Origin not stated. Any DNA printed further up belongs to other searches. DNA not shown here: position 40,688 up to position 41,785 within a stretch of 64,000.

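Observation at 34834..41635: RND efflux operon bracketed by two rhodanese-associated elements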

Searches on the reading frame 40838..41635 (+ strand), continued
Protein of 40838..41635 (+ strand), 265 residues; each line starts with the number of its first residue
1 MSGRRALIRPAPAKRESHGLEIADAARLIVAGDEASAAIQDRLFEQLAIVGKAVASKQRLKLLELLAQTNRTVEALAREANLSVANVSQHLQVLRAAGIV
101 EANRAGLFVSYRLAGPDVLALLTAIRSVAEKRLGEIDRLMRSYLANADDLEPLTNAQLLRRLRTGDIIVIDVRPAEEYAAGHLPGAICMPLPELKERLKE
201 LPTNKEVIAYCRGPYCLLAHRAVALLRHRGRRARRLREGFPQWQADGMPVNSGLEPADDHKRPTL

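Call 17: find_encoding_contigs(protein=P0048, flank=8000, max_places=2)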
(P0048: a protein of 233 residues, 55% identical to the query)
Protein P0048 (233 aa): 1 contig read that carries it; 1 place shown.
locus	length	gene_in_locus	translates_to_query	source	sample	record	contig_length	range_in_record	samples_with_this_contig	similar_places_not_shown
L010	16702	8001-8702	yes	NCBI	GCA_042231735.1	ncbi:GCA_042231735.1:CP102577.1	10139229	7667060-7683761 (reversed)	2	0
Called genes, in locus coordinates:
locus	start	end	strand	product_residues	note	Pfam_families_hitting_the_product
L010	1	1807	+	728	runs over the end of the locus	PF04879:Molybdop_Fe4S4, PF00384:Molybdopterin, PF01568:Molydop_binding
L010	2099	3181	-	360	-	PF03706:LPG_synthase_TM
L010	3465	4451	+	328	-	PF08240:ADH_N, PF00107:ADH_zinc_N, PF13602:ADH_zinc_N_2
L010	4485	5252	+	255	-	PF00106:adh_short, PF08659:KR, PF01370:Epimerase (weak), PF13561:adh_short_C2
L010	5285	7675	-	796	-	-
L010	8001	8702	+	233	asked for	PF12840:HTH_20 (weak), PF01022:HTH_5, PF12802:MarR_2 (faint), PF00581:Rhodanese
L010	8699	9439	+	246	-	PF00753:Lactamase_B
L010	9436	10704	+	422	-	PF07690:MFS_1, PF00083:Sugar_tr (weak), PF07690:MFS_1, PF12832:MFS_1_like (weak)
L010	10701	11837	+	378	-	PF00266:Aminotran_5, PF01041:DegT_DnrJ_EryC1 (weak)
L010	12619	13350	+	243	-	PF00106:adh_short, PF08659:KR, PF23441:SDR, PF01370:Epimerase (faint), PF13561:adh_short_C2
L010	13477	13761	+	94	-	-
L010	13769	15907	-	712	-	PF13204:Apiosidase, PF12904:Collagen_bind_2, PF14524:Wzt_C (weak), PF16116:DUF4832 (faint)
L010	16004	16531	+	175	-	PF03692:CxxCxxCC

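Call 25: find_related_loci(query=A1, collection=genome_contigs, flank=10000)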
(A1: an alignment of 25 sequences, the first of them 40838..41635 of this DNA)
Query A1 (265 aa) in genome_contigs; peptide patterns used: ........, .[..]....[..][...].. (x = any residue, [..] = any of these).
600 stretches matched a pattern (row limit reached: there are more); 444 encode a relative of the query (tblastn E <= 1e-3); the best 80 are kept; 80 distinct loci.
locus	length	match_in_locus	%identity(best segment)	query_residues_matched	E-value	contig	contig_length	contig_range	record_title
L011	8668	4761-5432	54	29-252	1e-79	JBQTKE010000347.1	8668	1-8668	MAG: Myxococcaceae bacterium isolate SAW187 c_000000429482, whole genome shotgun sequence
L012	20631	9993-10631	56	40-252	3e-78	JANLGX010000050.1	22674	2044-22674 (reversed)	MAG: Gemmatimonadaceae bacterium isolate P6-2 k99_121075, whole genome shotgun sequence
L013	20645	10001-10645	57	38-252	5e-78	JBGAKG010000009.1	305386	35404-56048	MAG: Polyangiaceae bacterium isolate MAG_AAO_H125.35 AAOH125-35_opera_contig_167, whole genome shotgun sequence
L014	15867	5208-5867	54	34-253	1e-76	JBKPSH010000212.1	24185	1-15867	MAG: Acidobacteriota bacterium isolate GS_EKS_MAG_00027 GS_EKS_000002941173, whole genome shotgun sequence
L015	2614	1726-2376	54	35-251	3e-77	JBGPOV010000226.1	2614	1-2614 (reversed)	MAG: Gammaproteobacteria bacterium isolate OBJ2_061818_050_3 k141_118053_length_2614_cov_12.8811, whole genome shotgun s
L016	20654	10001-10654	56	38-255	9e-75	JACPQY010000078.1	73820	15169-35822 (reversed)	MAG: Nitrospirae bacterium isolate NC_groundwater_665_Ag_B-0.1um_64_68 B_1_S1_Biohub_coassembly_k141_5181461, whole geno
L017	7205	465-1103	55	39-251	2e-74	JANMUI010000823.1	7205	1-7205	MAG: Betaproteobacteria bacterium isolate SOY_29_concoct_125_sub SOY_29_k141_5004765, whole genome shotgun sequence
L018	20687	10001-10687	49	35-263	2e-74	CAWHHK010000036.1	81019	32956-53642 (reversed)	MAG: uncultured Gammaproteobacteria bacterium isolate MFD02134.bin.2.176 genome assembly, contig: contig_95495, whole ge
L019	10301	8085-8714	55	43-252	7e-74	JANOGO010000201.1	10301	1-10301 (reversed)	MAG: Pseudomonadota bacterium isolate SOY_64_metabat_165 SOY_64_k141_3205643, whole genome shotgun sequence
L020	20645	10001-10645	53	39-253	1e-73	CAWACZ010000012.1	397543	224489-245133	MAG: uncultured Acidobacteriota bacterium isolate MFD00962.bin.1.10 genome assembly, contig: contig_79537, whole genome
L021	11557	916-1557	53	40-253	7e-73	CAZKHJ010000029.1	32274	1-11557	MAG TPA_asm: uncultured Sulfuricella sp. isolate binchicken_co326_84 genome assembly, contig: NODE_615_length_32274_cov_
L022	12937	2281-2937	52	34-252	9e-73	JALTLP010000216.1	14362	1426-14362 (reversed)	MAG: Chromatiales bacterium isolate S139_metabat1_scaf2bin.039 S139_NODE_3896_length_14362_cov_2.677485, whole genome sh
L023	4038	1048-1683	55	42-253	9e-73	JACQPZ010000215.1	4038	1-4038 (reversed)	MAG: Candidatus Latescibacterota bacterium isolate NC_groundwater_1320_Ag_S-0.2um_68_47 S_p2_S4_coassembly_k141_3868530,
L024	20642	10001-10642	53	39-252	3e-71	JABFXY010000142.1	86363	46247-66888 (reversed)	MAG: Polyangiaceae bacterium isolate Bin8.16 NODE_50_length_86363_cov_5.694376, whole genome shotgun sequence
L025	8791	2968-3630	51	40-265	3e-71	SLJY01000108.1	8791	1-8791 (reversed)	MAG: Desulfobacterales bacterium isolate CSSed165cm_255 CSSed16-5cm-33135, whole genome shotgun sequence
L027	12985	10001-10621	56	46-252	8e-71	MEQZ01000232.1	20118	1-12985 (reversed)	MAG: Betaproteobacteria bacterium RIFCSPLOWO2_02_FULL_65_20 rifcsplowo2_02_scaffold_8040, whole genome shotgun sequence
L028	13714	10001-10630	56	43-252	1e-70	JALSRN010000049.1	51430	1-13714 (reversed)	MAG: Sedimenticola sp. isolate 356-308_metabat1_scaf2bin.072 356-308_scaffold_335_c1, whole genome shotgun sequence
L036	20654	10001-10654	49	40-257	1e-69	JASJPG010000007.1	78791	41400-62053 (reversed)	MAG: Hydrogenophilaceae bacterium isolate MAG_145 NODE_196_length_78791_cov_16.731876, whole genome shotgun sequence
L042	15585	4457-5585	45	4-253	2e-68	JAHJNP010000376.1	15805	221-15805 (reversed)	MAG: Gammaproteobacteria bacterium isolate Old_saline_glass_biofilm.mb.6 Old_saline_glass_bi.mb.6_k141_67350, whole geno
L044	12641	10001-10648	52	35-250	3e-68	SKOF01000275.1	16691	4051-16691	MAG: Thioalkalivibrio sp. isolate CSSed162cmA_318 CSSed16-2cmA-8522, whole genome shotgun sequence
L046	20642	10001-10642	49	40-253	1e-67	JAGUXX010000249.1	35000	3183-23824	MAG: Betaproteobacteria bacterium isolate DeMMO4_3 c_000000029716, whole genome shotgun sequence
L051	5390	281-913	50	40-250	3e-67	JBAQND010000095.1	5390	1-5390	MAG: Thiobacillus sp. isolate MFD12042_ilm_asm_bin11 k127_26427, whole genome shotgun sequence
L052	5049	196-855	51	38-257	3e-67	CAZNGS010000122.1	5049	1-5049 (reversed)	MAG TPA_asm: uncultured candidatus Brocadiaceae bacterium isolate SRP141376_co1_16 genome assembly, contig: NODE_26552_l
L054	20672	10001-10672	48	29-252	3e-67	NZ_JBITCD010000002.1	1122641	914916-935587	Mycobacterium sp. NPDC051804 NPDC051804_415_A1.ctg-0002, whole genome shotgun sequence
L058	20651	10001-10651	50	35-251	1e-66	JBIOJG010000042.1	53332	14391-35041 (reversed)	MAG: Candidatus Binatia bacterium isolate GcC5-6 k141_2469611_length_53332_cov_143.4341, whole genome shotgun sequence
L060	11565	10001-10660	52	34-253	2e-66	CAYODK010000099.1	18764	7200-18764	MAG TPA_asm: uncultured Verrucomicrobiota bacterium isolate binchicken_co22_230 genome assembly, contig: NODE_3148_lengt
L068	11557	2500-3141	50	39-252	7e-66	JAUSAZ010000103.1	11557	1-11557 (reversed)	MAG: Myxococcales bacterium isolate E6_metabat.bin.30 E6_k141_379432, whole genome shotgun sequence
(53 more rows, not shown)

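Call 30: search_protein_families(library=pfam, proteins=[L068:3776-5452:+, L068:4156-5808:+, L046:7764-8816:+, L046:15174-15824:+, L036:8144-9070:-, L027:7584-9584:+, L015:1034-1315:+, L012:11009-12166:+, L042:5795-6655:+, L028:11215-11787:+], max_evalue=0.0001)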
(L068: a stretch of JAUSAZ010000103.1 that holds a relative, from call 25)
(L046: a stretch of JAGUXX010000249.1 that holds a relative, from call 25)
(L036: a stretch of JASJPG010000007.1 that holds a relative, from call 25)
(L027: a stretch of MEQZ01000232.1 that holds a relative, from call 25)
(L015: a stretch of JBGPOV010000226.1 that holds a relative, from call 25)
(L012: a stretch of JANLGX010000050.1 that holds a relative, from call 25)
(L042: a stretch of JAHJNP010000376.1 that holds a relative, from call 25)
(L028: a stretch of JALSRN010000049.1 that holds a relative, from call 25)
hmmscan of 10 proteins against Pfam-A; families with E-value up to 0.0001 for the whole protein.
L068:3776-5452:+ (558 aa): 4 families
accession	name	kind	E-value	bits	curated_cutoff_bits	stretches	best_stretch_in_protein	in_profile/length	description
PF07690.21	MFS_1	-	1.9e-47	162.3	33.4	2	64-252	6-188/347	Major Facilitator Superfamily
PF00581.25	Rhodanese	-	1.6e-15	57.8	22.2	1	464-552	4-101/102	Rhodanese-like domain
PF00083.30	Sugar_tr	-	5.1e-12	45.9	22.3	2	303-433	45-183/452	Sugar (and other) transporter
PF12832.13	MFS_1_like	-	1.4e-11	44.5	25.2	1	293-443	23-178/373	MFS_1 like family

L068:4156-5808:+ (550 aa): 1 family
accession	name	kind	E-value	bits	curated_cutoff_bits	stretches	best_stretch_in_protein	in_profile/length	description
PF02635.20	DsrE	-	8.9e-20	71.5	22.7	1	436-550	2-116/116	DsrE/DsrF-like family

L046:7764-8816:+ (350 aa): 0 families

L046:15174-15824:+ (216 aa): 9 families
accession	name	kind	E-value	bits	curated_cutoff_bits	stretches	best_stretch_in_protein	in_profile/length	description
PF08241.18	Methyltransf_11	-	8.2e-22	78.1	21.2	1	39-129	1-89/95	Methyltransferase domain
PF13649.12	Methyltransf_25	-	5.6e-21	75.5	27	1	39-128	2-94/97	Methyltransferase domain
PF13847.12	Methyltransf_31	-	1.5e-13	51.1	27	1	33-129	2-103/145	Methyltransferase domain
PF08242.18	Methyltransf_12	-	9.3e-12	46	30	1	39-127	1-92/98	Methyltransferase domain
PF13489.12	Methyltransf_23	-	2.3e-11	44.1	27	1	25-128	12-109/164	Methyltransferase domain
PF01209.24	Ubie_methyltran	-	4.1e-10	39.8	20.1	1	27-128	40-144/233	ubiE/COQ5 methyltransferase family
PF02353.26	CMAS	-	2.5e-07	30.7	27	1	23-110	51-137/273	Mycolic acid cyclopropane synthetase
PF05175.20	MTS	-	4.5e-06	26.9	23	1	25-106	22-104/170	Methyltransferase small domain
PF07021.18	MetW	-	4.2e-05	23.7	21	1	32-132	11-107/193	Methionine biosynthesis protein MetW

L036:8144-9070:- (308 aa): 1 family
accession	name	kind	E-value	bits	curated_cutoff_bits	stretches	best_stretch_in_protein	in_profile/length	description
PF04116.19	FA_hydroxylase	-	1.1e-28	100.8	31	1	116-252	2-132/132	Fatty acid hydroxylase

L027:7584-9584:+ (666 aa): 0 families

L015:1034-1315:+ (93 aa): 0 families

L012:11009-12166:+ (385 aa): 6 families
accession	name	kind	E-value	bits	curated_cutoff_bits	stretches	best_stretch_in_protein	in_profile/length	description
PF07992.20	Pyr_redox_2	-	4.2e-28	99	26.1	1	6-293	2-278/291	Pyridine nucleotide-disulphide oxidoreductase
PF00890.30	FAD_binding_2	-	4.8e-06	26.5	20.4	0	7-238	2-179/414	FAD binding domain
PF00070.33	Pyr_redox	-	1.2e-05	26.1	22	0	7-43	2-35/82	Pyridine nucleotide-disulphide oxidoreductase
PF01266.30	DAO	-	1.4e-05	25.2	27.9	0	7-40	2-32/353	FAD dependent oxidoreductase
PF21706.3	FCSD_central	-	3.8e-05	24.2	27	1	134-180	4-51/116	Sulfide dehydrogenase [flavocytochrome c] flavoprotein chain, central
PF13454.12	NAD_binding_9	-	6.4e-05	23.4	21.8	0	65-108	107-154/155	FAD-NAD(P)-binding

L042:5795-6655:+ (286 aa): 1 family
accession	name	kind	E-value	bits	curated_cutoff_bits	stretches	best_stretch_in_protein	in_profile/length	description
PF01925.25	TauE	-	2.3e-46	158.8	32.6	1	27-277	2-236/237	Sulfite exporter TauE/SafE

L028:11215-11787:+ (190 aa): 6 families
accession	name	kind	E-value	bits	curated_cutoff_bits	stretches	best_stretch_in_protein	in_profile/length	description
PF00578.27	AhpC-TSA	-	1.4e-34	119.1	26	1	33-146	4-123/124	AhpC/TSA family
PF08534.16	Redoxin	-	1.2e-28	100.2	26.6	1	33-155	5-139/148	Redoxin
PF13905.12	Thioredoxin_8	-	7.5e-14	52.3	27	1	54-144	1-94/94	Thioredoxin-like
PF00085.26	Thioredoxin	-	2.8e-11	43.8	23.5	1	55-105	19-68/103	Thioredoxin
PF13098.12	Thioredoxin_2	-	2.2e-08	34.8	27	1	54-150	5-93/104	Thioredoxin-like domain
PF00255.25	GSHPx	-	8.3e-06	25.8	27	1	36-93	3-59/108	Glutathione peroxidase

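Call 34: search_protein_families(library=pfam, proteins=[L058:9109-9936:-, L058:10735-11910:+, L058:11920-13074:+, L058:13253-13873:+, L058:14229-15071:+, L058:15065-15352:+, L058:15398-18778:+, L058:18768-19883:+, L058:19980-20546:-, L058:8369-9187:-], max_evalue=0.0001)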
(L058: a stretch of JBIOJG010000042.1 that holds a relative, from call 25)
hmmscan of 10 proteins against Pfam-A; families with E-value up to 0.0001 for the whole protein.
L058:9109-9936:- (275 aa): 1 family
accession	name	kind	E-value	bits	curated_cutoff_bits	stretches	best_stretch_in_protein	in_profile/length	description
PF04116.19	FA_hydroxylase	-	1.2e-25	90.9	31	1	88-225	1-132/132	Fatty acid hydroxylase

L058:10735-11910:+ (391 aa): 2 families
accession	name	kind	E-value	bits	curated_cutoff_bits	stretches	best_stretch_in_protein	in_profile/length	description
PF01053.26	Cys_Met_Meta_PP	-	1.5e-119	399.4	27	1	8-387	1-380/381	Cys/Met metabolism PLP-dependent enzyme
PF01212.27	Beta_elim_lyase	-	2.8e-06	27.3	27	1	57-278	27-270/288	Beta-eliminating lyase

L058:11920-13074:+ (384 aa): 3 families
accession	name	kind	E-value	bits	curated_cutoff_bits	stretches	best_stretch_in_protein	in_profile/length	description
PF00266.25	Aminotran_5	-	1.5e-79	268.1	21.5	1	9-367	1-370/371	Aminotransferase class-V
PF01212.27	Beta_elim_lyase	-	1.8e-08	34.5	27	1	54-215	36-207/288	Beta-eliminating lyase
PF01041.23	DegT_DnrJ_EryC1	-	2e-08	34.3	19.8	1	68-186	40-151/360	DegT/DnrJ/EryC1/StrS aminotransferase family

L058:13253-13873:+ (206 aa): 0 families

L058:14229-15071:+ (280 aa): 5 families
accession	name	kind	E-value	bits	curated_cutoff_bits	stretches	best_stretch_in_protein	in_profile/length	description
PF04542.20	Sigma70_r2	-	9.3e-16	57.8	24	1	27-89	4-68/71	Sigma-70 region 2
PF08281.18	Sigma70_r4_2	-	3e-15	56.1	25.7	1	130-179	4-53/54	Sigma-70, region 4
PF04545.22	Sigma70_r4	-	1.3e-10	41.1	24.1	1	133-182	1-50/50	Sigma-70, region 4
PF13490.11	zf-HC2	-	1.1e-07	32.2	22.2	1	203-237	1-35/35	Putative zinc-finger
PF07638.17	Sigma70_ECF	-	3.8e-06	27.4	21.1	1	9-179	7-178/185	ECF sigma factor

L058:15065-15352:+ (95 aa): 1 family
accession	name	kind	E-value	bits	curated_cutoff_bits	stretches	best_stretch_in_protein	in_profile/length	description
PF11127.14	YgaP-like_TM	-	1.9e-12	47.5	25.3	1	36-90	7-59/66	Inner membrane protein YgaP-like, transmembrane domain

L058:15398-18778:+ (1126 aa): 1 family
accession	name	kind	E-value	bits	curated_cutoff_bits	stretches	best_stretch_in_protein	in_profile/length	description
PF00873.25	ACR_tran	-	5.8e-149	498.1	28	2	28-885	12-831/1021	AcrB/AcrD/AcrF family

L058:18768-19883:+ (371 aa): 3 families
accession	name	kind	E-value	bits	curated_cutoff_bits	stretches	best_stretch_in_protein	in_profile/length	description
PF16576.10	HlyD_D23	-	1.2e-17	64.4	30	1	82-293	10-205/214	Barrel-sandwich domain of CusB or HlyD membrane-fusion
PF13437.12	HlyD_3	-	6.2e-13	49.8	22.2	1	200-291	2-95/106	HlyD family secretion protein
PF13533.13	Biotin_lipoyl_2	-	1.9e-05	24.8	29.8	1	92-121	3-32/32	Biotin-lipoyl like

L058:19980-20546:- (188 aa): 0 families

L058:8369-9187:- (272 aa): 7 families
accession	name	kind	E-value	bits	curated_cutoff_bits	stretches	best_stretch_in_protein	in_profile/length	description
PF08241.18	Methyltransf_11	-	3.7e-24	85.6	21.2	1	73-168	1-94/95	Methyltransferase domain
PF13649.12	Methyltransf_25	-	3.8e-21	76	27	1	72-165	1-97/97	Methyltransferase domain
PF13847.12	Methyltransf_31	-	4.7e-19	69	27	1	69-173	4-113/145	Methyltransferase domain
PF08242.18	Methyltransf_12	-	1.7e-14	54.7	30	1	73-166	1-97/98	Methyltransferase domain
PF13489.12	Methyltransf_23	-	6.3e-12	46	27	1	59-215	13-161/164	Methyltransferase domain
PF01209.24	Ubie_methyltran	-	4e-11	43.1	20.1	1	65-170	44-152/233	ubiE/COQ5 methyltransferase family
PF08003.17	Methyltransf_9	-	9.4e-06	25.2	23.8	1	66-170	113-218/315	Protein of unknown function (DUF1698)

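Call 56: search_protein_representatives(protein=window:40838-41635:+)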
Query: 265 residues. Proteins with E-value up to 0.001 (for the whole library): 18913; up to 1e-10: 2969; up to 1e-30: 498. The best 150 are listed.
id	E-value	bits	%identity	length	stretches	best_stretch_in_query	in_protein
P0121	6.6e-108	376.1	30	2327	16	155-258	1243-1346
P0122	3.9e-72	259.0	31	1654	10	165-256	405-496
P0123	2.2e-68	246.7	52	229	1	35-252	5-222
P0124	3.4e-68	246.1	54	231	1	35-255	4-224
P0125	3.0e-65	236.4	55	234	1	40-253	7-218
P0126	7.9e-65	235.0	53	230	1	42-254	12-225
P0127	7.1e-64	231.9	50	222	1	41-253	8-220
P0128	3.3e-63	229.7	31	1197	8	164-252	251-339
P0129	6.3e-63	228.8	48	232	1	37-256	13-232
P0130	1.2e-62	227.9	52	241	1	38-253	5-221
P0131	2.0e-62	227.2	53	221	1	41-251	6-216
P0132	4.5e-62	226.0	52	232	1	36-250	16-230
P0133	7.5e-62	225.3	51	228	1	38-251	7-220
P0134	4.0e-61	222.9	50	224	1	41-253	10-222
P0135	1.0e-60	221.5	50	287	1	38-253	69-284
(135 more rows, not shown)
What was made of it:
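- On ArsR-rhodanese fusion family (Rv0324-like): About 498 representatives at 50% identity reach E up to 1e-30 (call 56).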
